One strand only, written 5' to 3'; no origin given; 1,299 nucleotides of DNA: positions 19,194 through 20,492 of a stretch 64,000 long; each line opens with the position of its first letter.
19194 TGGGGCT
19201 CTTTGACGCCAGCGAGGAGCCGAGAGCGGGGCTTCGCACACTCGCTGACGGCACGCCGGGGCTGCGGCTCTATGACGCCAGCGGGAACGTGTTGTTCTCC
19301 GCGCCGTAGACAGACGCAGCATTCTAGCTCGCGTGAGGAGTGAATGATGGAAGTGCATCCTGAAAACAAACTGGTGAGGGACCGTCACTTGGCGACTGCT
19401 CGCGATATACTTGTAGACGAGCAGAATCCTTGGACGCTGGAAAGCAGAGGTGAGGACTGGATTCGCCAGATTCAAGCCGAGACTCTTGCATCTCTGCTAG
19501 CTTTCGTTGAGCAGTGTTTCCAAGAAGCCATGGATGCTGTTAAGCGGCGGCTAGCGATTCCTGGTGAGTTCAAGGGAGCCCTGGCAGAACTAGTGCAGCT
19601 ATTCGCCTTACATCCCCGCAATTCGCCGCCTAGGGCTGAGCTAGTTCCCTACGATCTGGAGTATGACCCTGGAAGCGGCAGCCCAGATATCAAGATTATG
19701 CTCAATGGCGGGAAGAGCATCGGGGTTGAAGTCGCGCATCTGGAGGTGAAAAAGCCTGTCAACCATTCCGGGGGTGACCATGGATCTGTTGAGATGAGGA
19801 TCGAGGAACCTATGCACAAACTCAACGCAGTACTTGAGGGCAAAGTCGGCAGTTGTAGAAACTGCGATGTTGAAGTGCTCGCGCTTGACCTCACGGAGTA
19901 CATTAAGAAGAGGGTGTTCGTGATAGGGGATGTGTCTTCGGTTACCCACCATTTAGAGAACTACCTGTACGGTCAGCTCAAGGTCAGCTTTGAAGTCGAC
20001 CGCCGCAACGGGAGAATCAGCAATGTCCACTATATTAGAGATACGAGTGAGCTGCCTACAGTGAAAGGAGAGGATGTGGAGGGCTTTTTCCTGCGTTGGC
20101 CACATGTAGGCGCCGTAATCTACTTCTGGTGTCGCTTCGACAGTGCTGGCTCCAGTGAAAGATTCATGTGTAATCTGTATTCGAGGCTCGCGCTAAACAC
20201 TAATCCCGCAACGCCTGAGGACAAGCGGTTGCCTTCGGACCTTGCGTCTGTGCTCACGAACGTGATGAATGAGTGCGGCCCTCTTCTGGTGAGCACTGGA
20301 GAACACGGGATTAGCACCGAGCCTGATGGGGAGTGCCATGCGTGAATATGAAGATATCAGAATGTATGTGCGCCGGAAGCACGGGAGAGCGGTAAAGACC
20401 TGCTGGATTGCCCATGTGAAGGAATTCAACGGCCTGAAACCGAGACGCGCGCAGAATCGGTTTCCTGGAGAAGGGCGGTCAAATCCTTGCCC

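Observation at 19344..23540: Two paralogous ~320-aa proteins of unknown function bracket fixC-fixX; paralog A has a start/stop-overlapping 69-aa partner ORF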

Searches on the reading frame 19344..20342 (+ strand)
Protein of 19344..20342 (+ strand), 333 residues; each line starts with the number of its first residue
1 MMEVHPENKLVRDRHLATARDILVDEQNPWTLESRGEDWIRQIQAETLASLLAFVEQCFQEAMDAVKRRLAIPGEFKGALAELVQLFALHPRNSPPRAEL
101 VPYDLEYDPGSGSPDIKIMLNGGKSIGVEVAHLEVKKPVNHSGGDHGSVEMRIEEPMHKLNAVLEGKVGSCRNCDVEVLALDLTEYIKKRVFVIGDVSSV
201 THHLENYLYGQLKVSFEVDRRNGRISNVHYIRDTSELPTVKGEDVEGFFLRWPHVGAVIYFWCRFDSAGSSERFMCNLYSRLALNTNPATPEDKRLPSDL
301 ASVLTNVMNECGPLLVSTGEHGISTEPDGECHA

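Call 4: search_protein_families(library=pfam, proteins=[window:19344-20342:+], max_evalue=0.1)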
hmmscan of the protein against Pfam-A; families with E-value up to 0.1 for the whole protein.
window:19344-20342:+ (333 aa): 0 families

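Call 5: find_homologous_proteins(query=window:19344-20342:+)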
Query window:19344-20342:+ (333 aa): 5 proteins with E <= 0.001 among 2262 candidates.
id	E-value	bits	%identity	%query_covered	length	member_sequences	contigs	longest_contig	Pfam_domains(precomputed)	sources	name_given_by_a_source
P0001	4.4e-225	764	100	100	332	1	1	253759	-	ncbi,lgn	-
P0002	4.6e-167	574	81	93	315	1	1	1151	-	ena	-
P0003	1.4e-144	500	74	93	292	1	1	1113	-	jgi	-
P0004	1.1e-88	316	55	82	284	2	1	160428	-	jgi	-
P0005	1.0e-64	237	43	92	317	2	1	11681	-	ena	-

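Call 6: search_protein_families(library=padloc, proteins=[window:19344-20342:+], max_evalue=1)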
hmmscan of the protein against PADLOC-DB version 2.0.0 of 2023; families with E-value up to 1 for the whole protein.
window:19344-20342:+ (333 aa): 0 families

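Call 7: search_protein_families(library=ncbifam, proteins=[window:19344-20342:+], max_evalue=0.1)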
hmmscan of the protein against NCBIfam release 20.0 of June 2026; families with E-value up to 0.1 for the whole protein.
window:19344-20342:+ (333 aa): 0 families

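Call 9: find_encoding_contigs(protein=P0004, flank=10000)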
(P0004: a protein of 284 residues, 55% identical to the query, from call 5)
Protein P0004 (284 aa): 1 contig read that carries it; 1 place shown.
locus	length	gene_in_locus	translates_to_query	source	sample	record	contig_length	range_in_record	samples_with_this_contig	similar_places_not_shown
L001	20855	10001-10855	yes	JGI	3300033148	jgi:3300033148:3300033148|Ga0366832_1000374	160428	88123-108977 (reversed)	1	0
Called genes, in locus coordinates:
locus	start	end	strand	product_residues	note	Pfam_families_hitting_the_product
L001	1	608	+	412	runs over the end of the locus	-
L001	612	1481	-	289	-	PF01370:Epimerase, PF04321:RmlD_sub_bind, PF01073:3Beta_HSD (weak), PF02719:Polysacc_synt_2, PF16363:GDP_Man_Dehyd, PF07993:NAD_binding_4 (faint)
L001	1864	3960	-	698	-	PF00963:Cohesin (weak)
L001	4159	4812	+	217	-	PF01928:CYTH (weak)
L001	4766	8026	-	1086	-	PF00801:PKD (weak), PF18911:PKD_4 (weak), PF00801:PKD, PF18911:PKD_4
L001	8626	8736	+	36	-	-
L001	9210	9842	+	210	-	-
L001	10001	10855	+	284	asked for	-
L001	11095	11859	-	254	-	-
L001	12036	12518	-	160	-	PF01209:Ubie_methyltran, PF08241:Methyltransf_11, PF08242:Methyltransf_12, PF13489:Methyltransf_23, PF13649:Methyltransf_25, PF13847:Methyltransf_31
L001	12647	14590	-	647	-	-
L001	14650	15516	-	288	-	PF00702:Hydrolase (faint), PF13344:Hydrolase_6, PF13419:HAD_2 (faint), PF13242:Hydrolase_like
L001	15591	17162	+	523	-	PF01676:Metalloenzyme, PF06415:iPGM_N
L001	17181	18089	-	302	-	PF02899:Phage_int_SAM_1 (faint), PF00589:Phage_integrase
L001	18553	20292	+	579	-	PF01979:Amidohydro_1, PF07969:Amidohydro_3 (faint), PF13382:Adenine_deam_C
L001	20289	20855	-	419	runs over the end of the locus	PF11283:DUF3084, PF24161:CCDC39 (weak)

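Call 10: find_encoding_contigs(protein=P0005, flank=10000)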
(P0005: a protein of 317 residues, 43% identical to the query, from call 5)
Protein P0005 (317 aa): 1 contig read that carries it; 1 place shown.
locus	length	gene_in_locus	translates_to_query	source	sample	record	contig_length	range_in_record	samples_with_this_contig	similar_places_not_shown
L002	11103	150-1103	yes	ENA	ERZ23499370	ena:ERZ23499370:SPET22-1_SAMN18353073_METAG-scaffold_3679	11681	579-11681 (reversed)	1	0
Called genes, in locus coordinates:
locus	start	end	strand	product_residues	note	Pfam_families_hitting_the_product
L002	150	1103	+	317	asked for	-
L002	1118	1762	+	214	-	PF01909:NTP_transf_2, PF18765:Polbeta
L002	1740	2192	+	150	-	-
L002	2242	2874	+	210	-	PF01467:CTP_transf_like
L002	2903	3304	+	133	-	PF00164:Ribosom_S12_S23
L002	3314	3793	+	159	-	PF00177:Ribosomal_S7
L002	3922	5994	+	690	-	PF00009:GTP_EFTU, PF03144:GTP_EFTU_D2, PF22042:EF-G_D2, PF14492:EFG_III, PF03764:EFG_IV, PF00679:EFG_C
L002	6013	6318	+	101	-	PF00338:Ribosomal_S10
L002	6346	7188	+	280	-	PF00297:Ribosomal_L3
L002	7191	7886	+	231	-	PF00573:Ribosomal_L4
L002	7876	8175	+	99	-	PF00276:Ribosomal_L23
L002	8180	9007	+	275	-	PF00181:Ribosomal_L2_N, PF03947:Ribosomal_L2_C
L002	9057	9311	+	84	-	PF00203:Ribosomal_S19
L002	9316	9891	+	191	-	PF00237:Ribosomal_L22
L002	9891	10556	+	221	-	PF07650:KH_2, PF00189:Ribosomal_S3_C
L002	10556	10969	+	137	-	PF00252:Ribosomal_L16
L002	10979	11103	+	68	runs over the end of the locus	PF00831:Ribosomal_L29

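Call 13: find_encoding_contigs(protein=P0001, flank=10000)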
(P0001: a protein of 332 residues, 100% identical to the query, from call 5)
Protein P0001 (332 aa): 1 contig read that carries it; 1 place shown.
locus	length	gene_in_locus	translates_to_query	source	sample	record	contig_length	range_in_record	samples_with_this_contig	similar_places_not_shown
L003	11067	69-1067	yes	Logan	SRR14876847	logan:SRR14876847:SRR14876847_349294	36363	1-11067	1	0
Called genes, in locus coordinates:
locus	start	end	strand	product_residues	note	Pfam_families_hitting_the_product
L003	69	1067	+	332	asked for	-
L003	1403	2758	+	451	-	PF00890:FAD_binding_2, PF01266:DAO, PF01946:Thi4, PF03486:HI0933_like (weak), PF07992:Pyr_redox_2, PF12831:FAD_oxidored, PF01266:DAO, PF26311:ETF-QO_FixC_C, +2 more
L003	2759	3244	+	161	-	PF13247:Fer4_11 (faint)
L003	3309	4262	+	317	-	-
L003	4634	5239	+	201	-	PF25212:HVO_A0114 (weak), PF01909:NTP_transf_2, PF18765:Polbeta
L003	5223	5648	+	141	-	-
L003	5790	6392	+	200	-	PF01467:CTP_transf_like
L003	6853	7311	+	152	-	PF00177:Ribosomal_S7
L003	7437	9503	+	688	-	PF00009:GTP_EFTU, PF03144:GTP_EFTU_D2, PF22042:EF-G_D2, PF14492:EFG_III, PF03764:EFG_IV, PF00679:EFG_C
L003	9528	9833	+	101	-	PF00338:Ribosomal_S10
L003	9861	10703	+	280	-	PF00297:Ribosomal_L3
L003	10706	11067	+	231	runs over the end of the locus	PF00573:Ribosomal_L4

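Call 16: find_related_loci(query=A1, collection=genome_contigs, flank=10000)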
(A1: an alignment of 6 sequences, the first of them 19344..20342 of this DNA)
Query A1 (333 aa) in genome_contigs; peptide patterns used: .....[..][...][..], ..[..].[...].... (x = any residue, [..] = any of these).
62 stretches matched a pattern, but none encodes a relative of the query by tblastn (E <= 1e-3).

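Call 24: predict_structure(alignment_id=A1)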
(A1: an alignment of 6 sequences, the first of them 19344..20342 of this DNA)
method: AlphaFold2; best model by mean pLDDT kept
length: 333 residues; sequences in the alignment: 6
mean_pLDDT: 37.9   pTM: 0.33
mean pLDDT of the five models: 37.9, 37.4, 35.6, 33.9, 32.7
residues with pLDDT >= 90: 0; 70-90: 10; 50-70: 61; < 50: 262
segments of 3 or more residues with pLDDT < 50: 1-12, 31-36, 85-243, 253-333
pLDDT, mean of each block of 10 residues (from residue 1): 29 60 64 46 59 63 69 58 48 40 29 33 33 24 29 24 25 27 24 22 26 32 32 35 48 45 35 32 45 36 32 25 24 22
secondary structure, 60 per line:
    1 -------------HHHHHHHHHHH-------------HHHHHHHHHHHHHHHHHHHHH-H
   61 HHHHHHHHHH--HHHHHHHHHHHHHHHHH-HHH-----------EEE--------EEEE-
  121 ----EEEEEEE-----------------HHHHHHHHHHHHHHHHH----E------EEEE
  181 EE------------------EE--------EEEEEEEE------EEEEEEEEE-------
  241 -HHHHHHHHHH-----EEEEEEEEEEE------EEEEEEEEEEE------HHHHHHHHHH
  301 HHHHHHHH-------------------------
elements in order: H14-24 H38-58 H60-70 H73-89 E105-107 E116-119 E125-131 H149-165 E177-182 E211-218 E225-233 H242-251 E257-267 E274-284 H291-308

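Call 25: search_protein_representatives(alignment_id=A1)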
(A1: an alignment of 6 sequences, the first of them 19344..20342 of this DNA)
Query: 6 sequences, 322 profile positions. Proteins with E-value up to 0.001 (for the whole library): 8; up to 1e-10: 8; up to 1e-30: 5. The best 8 are listed.
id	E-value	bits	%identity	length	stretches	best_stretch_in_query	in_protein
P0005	5.0e-161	551.3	-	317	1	1-321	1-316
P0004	4.4e-151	518.6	-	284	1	40-322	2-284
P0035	1.4e-81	290.2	-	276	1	47-321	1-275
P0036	5.3e-71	255.5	-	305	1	15-312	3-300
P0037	3.6e-70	252.7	-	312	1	9-317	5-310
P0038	1.2e-26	109.7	-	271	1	64-306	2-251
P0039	5.2e-21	91.2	-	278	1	52-314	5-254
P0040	8.1e-12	61.0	-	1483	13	90-116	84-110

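Call 26: search_protein_families(library=phrogs, proteins=[window:19344-20342:+], max_evalue=1)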
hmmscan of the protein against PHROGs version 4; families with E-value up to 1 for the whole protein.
window:19344-20342:+ (333 aa): 0 families

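Call 29: search_solved_structures(query=A2, max_evalue=10, show_alignments=3)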
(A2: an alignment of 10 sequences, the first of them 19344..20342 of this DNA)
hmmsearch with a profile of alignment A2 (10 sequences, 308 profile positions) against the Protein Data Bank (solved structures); distinct sequences matched with E-value up to 10: 10.
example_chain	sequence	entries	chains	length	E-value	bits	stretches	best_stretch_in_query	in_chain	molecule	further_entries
8yl8_A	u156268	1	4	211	0.31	13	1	15-71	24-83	De novo protein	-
8yl4_A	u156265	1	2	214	0.32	12.9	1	15-71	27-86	De novo protein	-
3kxl_A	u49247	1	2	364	0.44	12.5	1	18-98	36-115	GTP-binding protein (HflX)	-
3kxk_A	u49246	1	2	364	0.45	12.4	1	18-98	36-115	GTP-binding protein (HflX)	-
2qtf_A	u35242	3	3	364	0.45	12.4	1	18-98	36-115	GTP-binding protein | GTP-binding protein (HflX)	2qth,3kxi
6en4_C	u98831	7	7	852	1.3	10.9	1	186-291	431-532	Splicing factor 3B subunit 1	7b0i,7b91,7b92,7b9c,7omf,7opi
7evn_C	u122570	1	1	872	1.3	10.9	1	186-291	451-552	Splicing factor 3B subunit 1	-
9k1o_C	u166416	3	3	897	1.4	10.8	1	186-291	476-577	Splicing factor 3B subunit 1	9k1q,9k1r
9k1w_C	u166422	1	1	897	1.4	10.8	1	186-291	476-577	Splicing factor 3B subunit 1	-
9k1y_C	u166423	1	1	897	1.4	10.8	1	186-291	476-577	Splicing factor 3B subunit 1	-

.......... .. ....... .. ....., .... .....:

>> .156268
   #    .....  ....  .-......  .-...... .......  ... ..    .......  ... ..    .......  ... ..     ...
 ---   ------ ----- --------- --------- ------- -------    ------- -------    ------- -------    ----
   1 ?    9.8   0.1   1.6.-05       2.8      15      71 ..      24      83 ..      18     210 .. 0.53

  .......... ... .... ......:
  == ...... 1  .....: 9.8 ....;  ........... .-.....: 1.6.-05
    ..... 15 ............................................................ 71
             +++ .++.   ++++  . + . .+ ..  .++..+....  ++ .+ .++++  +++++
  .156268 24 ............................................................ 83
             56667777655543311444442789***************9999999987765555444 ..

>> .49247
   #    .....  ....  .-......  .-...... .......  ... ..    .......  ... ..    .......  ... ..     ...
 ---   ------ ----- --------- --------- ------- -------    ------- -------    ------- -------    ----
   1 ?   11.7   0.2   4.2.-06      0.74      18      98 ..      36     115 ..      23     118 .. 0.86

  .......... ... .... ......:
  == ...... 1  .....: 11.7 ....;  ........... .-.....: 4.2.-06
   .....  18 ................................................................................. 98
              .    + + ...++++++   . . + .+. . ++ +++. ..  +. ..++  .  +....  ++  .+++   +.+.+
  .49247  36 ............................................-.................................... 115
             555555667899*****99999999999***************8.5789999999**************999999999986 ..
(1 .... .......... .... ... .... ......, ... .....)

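Call 30: find_homologous_proteins(query=A2, max_evalue=0.01)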
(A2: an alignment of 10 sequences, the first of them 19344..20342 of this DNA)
Query A2 (10 sequences) (333 aa, profile of the alignment): 6 proteins with E <= 0.01 among 8000 candidates.
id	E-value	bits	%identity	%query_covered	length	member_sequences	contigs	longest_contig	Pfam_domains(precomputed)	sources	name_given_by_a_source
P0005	1.7e-138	479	43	92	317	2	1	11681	-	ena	-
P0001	9.0e-134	463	100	100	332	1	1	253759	-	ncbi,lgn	-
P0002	1.0e-131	456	81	93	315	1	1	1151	-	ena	-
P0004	1.3e-117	410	55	82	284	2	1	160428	-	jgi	-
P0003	2.7e-113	396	74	93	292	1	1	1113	-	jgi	-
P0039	3.5e-85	304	29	78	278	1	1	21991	-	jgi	jgi:hypothetical protein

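Call 32: find_encoding_contigs(protein=P0039, flank=8000, max_places=3)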
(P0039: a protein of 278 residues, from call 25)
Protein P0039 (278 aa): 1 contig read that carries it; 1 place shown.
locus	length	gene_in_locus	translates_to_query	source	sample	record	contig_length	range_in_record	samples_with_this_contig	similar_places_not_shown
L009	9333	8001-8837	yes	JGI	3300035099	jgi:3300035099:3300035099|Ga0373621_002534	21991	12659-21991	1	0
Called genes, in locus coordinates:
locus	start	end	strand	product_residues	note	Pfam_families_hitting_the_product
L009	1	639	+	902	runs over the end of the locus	PF13620:CarboxypepD_reg, PF13620:CarboxypepD_reg, PF13620:CarboxypepD_reg, PF13570:Beta-prop_ACSF4, PF13360:PQQ_2, PF13570:Beta-prop_ACSF4, PF13360:PQQ_2, PF13570:Beta-prop_ACSF4, +13 more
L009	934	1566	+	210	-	-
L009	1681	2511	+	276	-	PF00781:DAGK_cat, PF19279:YegS_C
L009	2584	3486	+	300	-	PF03279:Lip_A_acyltrans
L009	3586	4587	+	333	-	PF02621:VitK2_biosynth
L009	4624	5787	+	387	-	PF04055:Radical_SAM, PF19288:CofH_C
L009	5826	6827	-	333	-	PF01555:N6_N4_Mtase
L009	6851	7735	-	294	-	PF04556:DpnII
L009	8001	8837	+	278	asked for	-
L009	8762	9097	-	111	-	-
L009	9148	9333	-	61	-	?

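Call 38: find_encoding_contigs(protein=P0055, flank=10000, max_places=3)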
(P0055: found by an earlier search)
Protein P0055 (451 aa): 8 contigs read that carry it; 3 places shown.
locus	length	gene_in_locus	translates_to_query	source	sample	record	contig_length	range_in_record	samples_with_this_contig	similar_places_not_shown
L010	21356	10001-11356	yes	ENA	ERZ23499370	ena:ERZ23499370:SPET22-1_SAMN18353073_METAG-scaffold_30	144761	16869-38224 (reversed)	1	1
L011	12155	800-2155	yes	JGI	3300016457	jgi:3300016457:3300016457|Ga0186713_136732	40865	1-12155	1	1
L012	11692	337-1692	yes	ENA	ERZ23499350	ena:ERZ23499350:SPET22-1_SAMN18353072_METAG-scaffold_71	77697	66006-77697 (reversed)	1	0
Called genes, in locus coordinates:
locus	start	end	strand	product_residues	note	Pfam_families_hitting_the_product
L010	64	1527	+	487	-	PF04055:Radical_SAM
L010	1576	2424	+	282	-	PF02517:Rce1-like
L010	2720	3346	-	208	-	PF12686:DUF3800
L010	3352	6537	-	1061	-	PF02384:N6_Mtase, PF18135:Type_ISP_C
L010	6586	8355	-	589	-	PF00209:SNF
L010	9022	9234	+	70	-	-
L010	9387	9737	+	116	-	-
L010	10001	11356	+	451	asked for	PF00890:FAD_binding_2, PF01266:DAO, PF01946:Thi4, PF03486:HI0933_like (weak), PF07992:Pyr_redox_2, PF12831:FAD_oxidored, PF13450:NAD_binding_8 (weak), PF26311:ETF-QO_FixC_C, +2 more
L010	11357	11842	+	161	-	-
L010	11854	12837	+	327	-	-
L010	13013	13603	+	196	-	PF25212:HVO_A0114 (weak), PF01909:NTP_transf_2, PF18765:Polbeta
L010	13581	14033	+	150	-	-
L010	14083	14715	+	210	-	PF01467:CTP_transf_like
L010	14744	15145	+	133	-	PF00164:Ribosom_S12_S23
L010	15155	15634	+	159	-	PF00177:Ribosomal_S7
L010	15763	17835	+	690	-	PF00009:GTP_EFTU, PF03144:GTP_EFTU_D2, PF22042:EF-G_D2, PF14492:EFG_III, PF03764:EFG_IV, PF00679:EFG_C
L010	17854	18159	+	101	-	PF00338:Ribosomal_S10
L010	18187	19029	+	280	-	PF00297:Ribosomal_L3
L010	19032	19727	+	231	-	PF00573:Ribosomal_L4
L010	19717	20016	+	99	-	PF00276:Ribosomal_L23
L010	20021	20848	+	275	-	PF00181:Ribosomal_L2_N, PF03947:Ribosomal_L2_C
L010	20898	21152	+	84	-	PF00203:Ribosomal_S19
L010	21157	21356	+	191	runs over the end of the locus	PF00237:Ribosomal_L22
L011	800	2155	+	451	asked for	PF00890:FAD_binding_2, PF01266:DAO, PF01946:Thi4, PF03486:HI0933_like (weak), PF07992:Pyr_redox_2, PF12831:FAD_oxidored, PF13450:NAD_binding_8 (weak), PF26311:ETF-QO_FixC_C, +2 more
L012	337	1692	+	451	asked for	PF00890:FAD_binding_2, PF01266:DAO, PF01946:Thi4, PF03486:HI0933_like (weak), PF07992:Pyr_redox_2, PF12831:FAD_oxidored, PF13450:NAD_binding_8 (weak), PF26311:ETF-QO_FixC_C, +2 more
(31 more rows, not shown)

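Call 41: find_encoding_contigs(protein=P0036, flank=8000, max_places=2)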
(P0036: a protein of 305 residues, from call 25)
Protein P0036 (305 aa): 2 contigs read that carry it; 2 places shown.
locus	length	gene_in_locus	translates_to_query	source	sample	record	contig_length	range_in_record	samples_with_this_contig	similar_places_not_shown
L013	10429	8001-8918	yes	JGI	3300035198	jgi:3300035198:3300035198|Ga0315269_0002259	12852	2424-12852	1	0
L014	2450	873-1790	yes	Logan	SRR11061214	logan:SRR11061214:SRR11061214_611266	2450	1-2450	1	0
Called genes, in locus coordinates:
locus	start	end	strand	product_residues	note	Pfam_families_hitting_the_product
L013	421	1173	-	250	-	PF04452:Methyltrans_RNA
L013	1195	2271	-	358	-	-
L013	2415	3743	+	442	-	PF02550:AcetylCoA_hydro, PF13336:AcetylCoA_hyd_C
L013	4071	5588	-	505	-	-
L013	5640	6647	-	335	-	PF01384:PHO4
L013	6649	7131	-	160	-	PF01865:PhoU_div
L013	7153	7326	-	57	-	-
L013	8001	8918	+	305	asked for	-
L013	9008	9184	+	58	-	PF05163:DinB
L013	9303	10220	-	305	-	-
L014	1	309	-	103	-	?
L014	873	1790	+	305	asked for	-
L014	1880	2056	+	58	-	PF05163:DinB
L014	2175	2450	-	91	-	?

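Call 42: find_encoding_contigs(protein=P0037, flank=8000, max_places=2)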
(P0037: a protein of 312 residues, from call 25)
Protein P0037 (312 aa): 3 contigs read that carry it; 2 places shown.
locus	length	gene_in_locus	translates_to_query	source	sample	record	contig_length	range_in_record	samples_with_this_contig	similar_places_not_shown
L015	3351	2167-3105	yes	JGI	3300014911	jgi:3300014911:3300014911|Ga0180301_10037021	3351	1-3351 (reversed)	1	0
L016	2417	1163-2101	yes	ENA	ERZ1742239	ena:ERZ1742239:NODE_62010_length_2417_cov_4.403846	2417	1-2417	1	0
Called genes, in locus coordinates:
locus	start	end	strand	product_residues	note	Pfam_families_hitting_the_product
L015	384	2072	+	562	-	PF00801:PKD, PF13927:Ig_3 (faint), PF18911:PKD_4 (weak)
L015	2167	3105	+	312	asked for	-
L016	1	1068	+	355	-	?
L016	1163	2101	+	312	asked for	-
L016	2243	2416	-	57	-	?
